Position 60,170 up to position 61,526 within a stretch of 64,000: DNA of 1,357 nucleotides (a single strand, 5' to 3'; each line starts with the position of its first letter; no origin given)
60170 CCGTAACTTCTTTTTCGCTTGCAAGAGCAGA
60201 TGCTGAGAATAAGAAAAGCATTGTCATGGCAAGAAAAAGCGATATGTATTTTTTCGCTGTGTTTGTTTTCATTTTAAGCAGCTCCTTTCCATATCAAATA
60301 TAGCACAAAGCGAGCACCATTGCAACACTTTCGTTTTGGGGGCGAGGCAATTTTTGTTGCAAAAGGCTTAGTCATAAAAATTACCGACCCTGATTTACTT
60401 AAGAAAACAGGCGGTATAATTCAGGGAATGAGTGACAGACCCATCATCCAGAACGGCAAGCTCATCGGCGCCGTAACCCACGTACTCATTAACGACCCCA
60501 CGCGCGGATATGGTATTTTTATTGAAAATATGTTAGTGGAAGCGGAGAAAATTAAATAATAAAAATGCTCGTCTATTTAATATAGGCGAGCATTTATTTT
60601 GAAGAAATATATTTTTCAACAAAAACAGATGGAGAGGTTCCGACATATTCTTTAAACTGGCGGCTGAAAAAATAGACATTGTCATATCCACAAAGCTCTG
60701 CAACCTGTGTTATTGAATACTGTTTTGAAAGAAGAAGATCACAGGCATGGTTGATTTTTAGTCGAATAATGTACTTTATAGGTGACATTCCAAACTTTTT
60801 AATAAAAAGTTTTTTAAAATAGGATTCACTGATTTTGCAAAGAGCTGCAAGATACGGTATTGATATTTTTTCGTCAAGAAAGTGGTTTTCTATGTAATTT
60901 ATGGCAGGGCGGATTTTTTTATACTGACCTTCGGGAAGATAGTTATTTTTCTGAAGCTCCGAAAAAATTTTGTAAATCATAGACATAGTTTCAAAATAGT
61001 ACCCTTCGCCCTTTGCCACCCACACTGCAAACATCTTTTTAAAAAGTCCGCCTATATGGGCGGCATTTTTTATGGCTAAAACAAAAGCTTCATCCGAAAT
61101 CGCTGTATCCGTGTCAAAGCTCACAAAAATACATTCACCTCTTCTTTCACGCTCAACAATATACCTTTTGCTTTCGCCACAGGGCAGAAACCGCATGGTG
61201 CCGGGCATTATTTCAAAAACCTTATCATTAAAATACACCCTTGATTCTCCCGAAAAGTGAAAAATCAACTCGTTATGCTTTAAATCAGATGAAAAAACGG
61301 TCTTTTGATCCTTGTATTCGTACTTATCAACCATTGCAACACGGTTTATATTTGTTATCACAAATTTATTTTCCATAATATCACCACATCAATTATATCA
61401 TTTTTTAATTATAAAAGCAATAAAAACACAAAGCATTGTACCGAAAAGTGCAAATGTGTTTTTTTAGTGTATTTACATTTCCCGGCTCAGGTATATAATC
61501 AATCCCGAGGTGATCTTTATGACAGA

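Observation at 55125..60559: Duplicated spoIVB 3'-end fragments bracket accessory cargo, marking a recombination hotspot at the spoIVB terminus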

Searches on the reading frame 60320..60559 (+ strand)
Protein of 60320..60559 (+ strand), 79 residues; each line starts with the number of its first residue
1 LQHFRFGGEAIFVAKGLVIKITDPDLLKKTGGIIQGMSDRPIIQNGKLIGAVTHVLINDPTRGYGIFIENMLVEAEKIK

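Call 10: search_protein_families(library=pfam, proteins=[window:60320-60559:+])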
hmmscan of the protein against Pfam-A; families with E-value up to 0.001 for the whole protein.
window:60320-60559:+ (79 aa): 1 family
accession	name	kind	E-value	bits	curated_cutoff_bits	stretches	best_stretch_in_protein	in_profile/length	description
PF05580.18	Peptidase_S55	-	5e-31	108.8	25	1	14-72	152-210/210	SpoIVB peptidase S55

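Call 11: search_protein_families(library=ncbifam, proteins=[window:60320-60559:+])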
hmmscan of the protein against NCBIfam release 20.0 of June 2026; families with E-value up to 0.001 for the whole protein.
window:60320-60559:+ (79 aa): 1 family
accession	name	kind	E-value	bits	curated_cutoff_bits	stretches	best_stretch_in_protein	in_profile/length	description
TIGR02860.1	spore_IV_B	equivalog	8e-34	117.3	305.25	1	14-76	338-400/402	SpoIVB peptidase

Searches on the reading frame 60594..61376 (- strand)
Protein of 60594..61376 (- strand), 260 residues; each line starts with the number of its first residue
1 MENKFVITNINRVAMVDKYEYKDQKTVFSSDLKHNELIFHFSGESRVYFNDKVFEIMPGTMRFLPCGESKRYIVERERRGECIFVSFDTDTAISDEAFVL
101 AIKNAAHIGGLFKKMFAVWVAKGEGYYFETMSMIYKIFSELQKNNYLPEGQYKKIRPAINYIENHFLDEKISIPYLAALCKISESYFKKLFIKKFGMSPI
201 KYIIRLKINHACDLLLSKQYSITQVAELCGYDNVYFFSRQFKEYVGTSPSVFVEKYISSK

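Call 10: search_protein_families(library=pfam, proteins=[window:60594-61376:-])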
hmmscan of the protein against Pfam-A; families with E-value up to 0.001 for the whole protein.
window:60594-61376:- (260 aa): 2 families
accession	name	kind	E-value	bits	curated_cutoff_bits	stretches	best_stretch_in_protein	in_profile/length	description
PF12833.13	HTH_18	-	3.8e-20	72.4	33.6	1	176-253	1-78/80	Helix-turn-helix domain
PF00165.29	HTH_AraC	-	8.7e-16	58.1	26.6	2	217-250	6-38/42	Bacterial regulatory helix-turn-helix proteins, AraC family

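Call 11: search_protein_families(library=ncbifam, proteins=[window:60594-61376:-])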
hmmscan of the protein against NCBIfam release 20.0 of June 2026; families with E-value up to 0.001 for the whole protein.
window:60594-61376:- (260 aa): 26 families (the best 25 are shown)
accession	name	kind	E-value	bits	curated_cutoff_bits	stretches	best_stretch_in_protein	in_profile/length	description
NF047455.1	TF_Staph_AryK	equivalog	1.1e-17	63.6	850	1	125-257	129-260/759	transcriptional regulator AryK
NF033869.1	viru_reg_Rsp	equivalog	6.5e-17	61.2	400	1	144-252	136-245/701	AraC family transcriptional regulator Rsp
NF007860.0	PRK10572.1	equivalog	2.1e-16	59.6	208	1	147-256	177-285/292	arabinose operon transcriptional regulator AraC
TIGR04094.1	adjacent_YSIRK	equivalog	4.6e-15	55.5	200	1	154-252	286-382/383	YSIRK-targeted surface antigen transcriptional regulator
NF049932.1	TranspRegBtr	equivalog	6.6e-15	54.6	900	1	128-255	142-265/531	bacillibactin transport transcriptional regulator Btr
NF047788.1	TransRegPocR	equivalog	5.1e-13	49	500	1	143-257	179-292/296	transcriptional regulator PocR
NF006902.0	PRK09393.1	equivalog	7.8e-13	48.3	425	1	151-256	218-322/327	transcriptional regulator FtrA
NF052371.1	TransRegGbdRPseu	equivalog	1.7e-12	47.1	480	1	154-249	226-320/365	choline metabolism transcriptional regulator GbdR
NF010028.0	PRK13503.1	equivalog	8.9e-12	45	288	1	138-250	154-267/278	HTH-type transcriptional activator RhaS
NF010026.0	PRK13501.1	equivalog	1.6e-11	43.9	363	1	177-259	196-281/290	HTH-type transcriptional activator RhaR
NF007693.0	PRK10371.1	equivalog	2.4e-09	36.9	253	1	153-252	198-296/309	transcriptional regulator MelR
NF007243.0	PRK09685.1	equivalog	3.1e-09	36.7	199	1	22-253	60-299/303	transcriptional regulator FeaR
NF011733.0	PRK15186.1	equivalog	2.1e-08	33.9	403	1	188-259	216-285/291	AraC family transcriptional regulator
NF011732.0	PRK15185.1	equivalog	2.9e-08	33.4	354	1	200-254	251-305/309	transcriptional regulator HilD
NF010025.2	PRK13500.1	equivalog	4.2e-08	33.1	525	1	181-253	203-275/282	HTH-type transcriptional activator RhaR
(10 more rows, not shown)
